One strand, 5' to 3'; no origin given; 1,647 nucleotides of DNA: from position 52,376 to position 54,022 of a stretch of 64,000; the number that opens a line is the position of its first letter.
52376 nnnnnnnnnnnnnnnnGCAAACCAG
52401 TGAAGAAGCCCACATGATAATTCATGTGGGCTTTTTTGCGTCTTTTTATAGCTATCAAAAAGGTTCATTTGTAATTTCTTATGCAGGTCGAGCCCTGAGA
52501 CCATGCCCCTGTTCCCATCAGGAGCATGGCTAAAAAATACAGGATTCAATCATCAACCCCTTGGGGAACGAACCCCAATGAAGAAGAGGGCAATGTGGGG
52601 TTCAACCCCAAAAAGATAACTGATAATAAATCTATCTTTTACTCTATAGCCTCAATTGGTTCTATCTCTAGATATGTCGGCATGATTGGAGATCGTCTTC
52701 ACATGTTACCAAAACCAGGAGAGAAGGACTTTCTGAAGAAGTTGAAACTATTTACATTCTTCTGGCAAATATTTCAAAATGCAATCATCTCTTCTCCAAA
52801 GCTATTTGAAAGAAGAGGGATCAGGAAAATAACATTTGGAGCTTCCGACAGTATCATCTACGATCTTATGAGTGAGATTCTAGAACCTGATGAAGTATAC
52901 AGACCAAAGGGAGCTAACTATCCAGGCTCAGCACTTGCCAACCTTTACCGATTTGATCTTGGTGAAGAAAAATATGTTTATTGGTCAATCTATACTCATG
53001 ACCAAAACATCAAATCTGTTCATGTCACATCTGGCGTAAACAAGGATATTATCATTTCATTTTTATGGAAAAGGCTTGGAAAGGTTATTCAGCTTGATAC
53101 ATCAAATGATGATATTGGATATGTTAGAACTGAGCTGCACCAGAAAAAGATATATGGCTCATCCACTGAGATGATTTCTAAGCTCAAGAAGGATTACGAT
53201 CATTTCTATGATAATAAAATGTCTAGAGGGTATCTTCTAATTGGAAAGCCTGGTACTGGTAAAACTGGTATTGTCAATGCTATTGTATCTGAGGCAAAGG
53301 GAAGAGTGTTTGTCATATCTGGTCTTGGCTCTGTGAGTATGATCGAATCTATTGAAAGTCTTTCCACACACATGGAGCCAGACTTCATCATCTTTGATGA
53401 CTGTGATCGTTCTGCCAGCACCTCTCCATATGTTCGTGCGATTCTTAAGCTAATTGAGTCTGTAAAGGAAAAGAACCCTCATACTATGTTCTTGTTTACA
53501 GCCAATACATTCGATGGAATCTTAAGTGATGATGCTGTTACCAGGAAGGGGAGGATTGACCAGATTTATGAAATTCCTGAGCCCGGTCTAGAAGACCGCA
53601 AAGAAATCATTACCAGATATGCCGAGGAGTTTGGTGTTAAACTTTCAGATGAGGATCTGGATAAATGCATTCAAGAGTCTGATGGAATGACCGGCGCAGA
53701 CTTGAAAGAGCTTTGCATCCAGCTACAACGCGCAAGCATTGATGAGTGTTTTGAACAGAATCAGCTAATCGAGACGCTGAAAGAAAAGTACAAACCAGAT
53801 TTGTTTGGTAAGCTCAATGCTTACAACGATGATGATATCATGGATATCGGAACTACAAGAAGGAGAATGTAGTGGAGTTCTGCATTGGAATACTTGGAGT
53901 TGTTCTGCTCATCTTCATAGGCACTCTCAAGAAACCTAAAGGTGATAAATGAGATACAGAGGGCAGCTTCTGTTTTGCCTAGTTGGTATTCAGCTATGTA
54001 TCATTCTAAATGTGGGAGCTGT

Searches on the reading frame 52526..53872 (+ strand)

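Call 8: search_protein_families(library=pfam, proteins=[window:52526-53872:+], max_evalue=0.01)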
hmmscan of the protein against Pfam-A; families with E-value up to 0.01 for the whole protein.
window:52526-53872:+ (448 aa): 7 families
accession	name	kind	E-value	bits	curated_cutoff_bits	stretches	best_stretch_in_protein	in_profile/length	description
PF00004.35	AAA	-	4.3e-13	50.3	21.2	1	236-351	1-130/131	ATPase family associated with various cellular activities (AAA)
PF17862.7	AAA_lid_3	-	5.6e-05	23.1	27.2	1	375-411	1-37/45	AAA+ lid domain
PF20720.3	nSTAND3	-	0.00027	21.1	27.2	1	237-326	21-110/155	Novel STAND NTPase 3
PF05673.19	DUF815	-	0.00036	20.2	23.8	1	215-323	35-145/249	Protein of unknown function (DUF815)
PF25199.1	nSTAND_NTPase5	-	0.00086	19.6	34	1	219-330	27-136/145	Novel STAND NTPase 5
PF13401.12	AAA_22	-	0.0018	19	27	0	236-319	8-69/130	AAA domain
PF13191.12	AAA_16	-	0.0093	16.9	32.6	0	233-271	24-63/167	AAA ATPase domain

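Call 9: search_protein_families(library=phrogs, proteins=[window:52526-53872:+], max_evalue=0.001)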
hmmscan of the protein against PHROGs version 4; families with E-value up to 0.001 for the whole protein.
window:52526-53872:+ (448 aa): 8 families
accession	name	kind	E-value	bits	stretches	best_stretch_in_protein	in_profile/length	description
phrog_3757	-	unknown function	2.2e-15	58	1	304-417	211-323/367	-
phrog_7485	-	unknown function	7.1e-13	49.3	1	234-399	228-400/430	-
phrog_168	-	DNA, RNA and nucleotide metabolism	1.3e-08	35.9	1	225-419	34-236/314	clamp loader of DNA polymerase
phrog_8638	-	unknown function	1.3e-08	34.9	1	310-399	398-487/568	-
phrog_30773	-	unknown function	1.7e-08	34.3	1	229-273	192-236/666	-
phrog_10440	-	unknown function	4.3e-06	26.5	1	232-396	231-395/483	-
phrog_2376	-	other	4.4e-06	27.3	1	206-344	50-183/363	ATPase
phrog_14322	-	unknown function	0.00049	20.5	1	236-296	229-292/398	-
